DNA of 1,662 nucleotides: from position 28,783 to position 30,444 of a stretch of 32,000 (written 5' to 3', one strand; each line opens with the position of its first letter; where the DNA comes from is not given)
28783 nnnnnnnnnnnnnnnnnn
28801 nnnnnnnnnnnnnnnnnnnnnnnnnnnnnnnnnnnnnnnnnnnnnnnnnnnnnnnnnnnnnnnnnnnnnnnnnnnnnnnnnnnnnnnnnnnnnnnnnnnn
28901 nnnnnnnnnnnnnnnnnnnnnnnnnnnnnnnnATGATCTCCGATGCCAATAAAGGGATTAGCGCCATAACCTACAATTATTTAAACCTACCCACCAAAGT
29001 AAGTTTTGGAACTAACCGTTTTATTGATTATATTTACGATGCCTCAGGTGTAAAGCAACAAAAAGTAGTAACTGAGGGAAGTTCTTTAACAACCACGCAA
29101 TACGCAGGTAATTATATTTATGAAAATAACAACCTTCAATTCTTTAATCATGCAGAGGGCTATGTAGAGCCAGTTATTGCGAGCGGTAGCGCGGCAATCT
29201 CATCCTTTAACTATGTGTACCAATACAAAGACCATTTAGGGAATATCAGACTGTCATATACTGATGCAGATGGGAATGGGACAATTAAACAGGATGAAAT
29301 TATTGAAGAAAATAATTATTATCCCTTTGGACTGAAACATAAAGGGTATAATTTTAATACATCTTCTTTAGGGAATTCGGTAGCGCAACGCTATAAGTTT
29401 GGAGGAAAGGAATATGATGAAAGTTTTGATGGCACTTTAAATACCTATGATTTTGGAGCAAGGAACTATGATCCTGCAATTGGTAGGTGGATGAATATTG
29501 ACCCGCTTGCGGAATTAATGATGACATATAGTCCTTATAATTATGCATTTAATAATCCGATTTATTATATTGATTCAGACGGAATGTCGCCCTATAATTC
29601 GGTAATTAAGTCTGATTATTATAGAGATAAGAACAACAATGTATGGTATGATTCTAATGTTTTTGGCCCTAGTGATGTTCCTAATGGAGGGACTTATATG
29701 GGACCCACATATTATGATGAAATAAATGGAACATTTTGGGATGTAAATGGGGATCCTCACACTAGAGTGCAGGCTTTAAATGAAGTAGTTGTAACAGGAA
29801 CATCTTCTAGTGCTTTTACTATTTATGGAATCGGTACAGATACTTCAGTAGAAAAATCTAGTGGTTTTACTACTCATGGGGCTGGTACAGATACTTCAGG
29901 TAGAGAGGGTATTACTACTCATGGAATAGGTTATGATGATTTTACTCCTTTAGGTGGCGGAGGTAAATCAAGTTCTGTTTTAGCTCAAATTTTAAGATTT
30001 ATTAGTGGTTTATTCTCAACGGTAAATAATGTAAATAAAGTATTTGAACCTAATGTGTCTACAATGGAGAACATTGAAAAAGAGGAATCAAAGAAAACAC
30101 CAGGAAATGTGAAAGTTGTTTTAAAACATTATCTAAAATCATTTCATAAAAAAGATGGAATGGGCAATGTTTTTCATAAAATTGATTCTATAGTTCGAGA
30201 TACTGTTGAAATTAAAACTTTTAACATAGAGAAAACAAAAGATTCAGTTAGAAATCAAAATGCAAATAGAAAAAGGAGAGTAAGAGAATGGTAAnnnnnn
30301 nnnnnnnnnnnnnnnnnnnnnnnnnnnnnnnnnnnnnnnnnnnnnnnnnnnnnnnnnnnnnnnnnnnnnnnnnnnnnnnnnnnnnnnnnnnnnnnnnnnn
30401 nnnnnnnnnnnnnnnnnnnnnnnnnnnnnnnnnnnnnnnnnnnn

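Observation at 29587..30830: Cassette 4: uncharacterised toxin tip with triplicated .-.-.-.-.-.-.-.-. motif and a lipoprotein partner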

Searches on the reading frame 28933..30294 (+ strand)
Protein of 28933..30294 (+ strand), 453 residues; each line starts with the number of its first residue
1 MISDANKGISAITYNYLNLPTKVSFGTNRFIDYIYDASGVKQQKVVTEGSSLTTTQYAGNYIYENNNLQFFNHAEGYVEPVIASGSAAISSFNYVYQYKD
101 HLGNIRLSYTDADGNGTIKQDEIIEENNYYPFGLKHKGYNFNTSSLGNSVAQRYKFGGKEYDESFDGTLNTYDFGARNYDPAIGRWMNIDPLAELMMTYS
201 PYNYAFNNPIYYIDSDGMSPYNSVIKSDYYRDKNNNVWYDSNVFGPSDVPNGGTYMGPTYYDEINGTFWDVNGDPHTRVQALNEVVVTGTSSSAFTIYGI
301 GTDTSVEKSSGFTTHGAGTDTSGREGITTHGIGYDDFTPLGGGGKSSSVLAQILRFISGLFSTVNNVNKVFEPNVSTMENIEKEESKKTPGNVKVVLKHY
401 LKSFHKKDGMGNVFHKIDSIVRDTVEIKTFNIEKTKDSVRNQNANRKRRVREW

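Call 5: search_protein_families(library=pfam, proteins=[window:28933-30294:+], max_evalue=0.1)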
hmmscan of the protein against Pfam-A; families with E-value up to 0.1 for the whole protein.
window:28933-30294:+ (453 aa): 1 family
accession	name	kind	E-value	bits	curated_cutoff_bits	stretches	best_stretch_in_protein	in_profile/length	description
PF17780.6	OCRE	-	0.081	13.4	24.7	0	226-242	10-26/52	OCRE domain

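Call 6: search_protein_families(library=ncbifam, proteins=[window:28933-30294:+], max_evalue=0.1)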
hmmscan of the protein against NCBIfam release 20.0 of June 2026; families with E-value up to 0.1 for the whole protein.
window:28933-30294:+ (453 aa): 1 family
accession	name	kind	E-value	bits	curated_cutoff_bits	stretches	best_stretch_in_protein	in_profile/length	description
TIGR03696.1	Rhs_assc_core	domain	2.6e-14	53.5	32.5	1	129-218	1-76/76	RHS repeat-associated core domain-containing protein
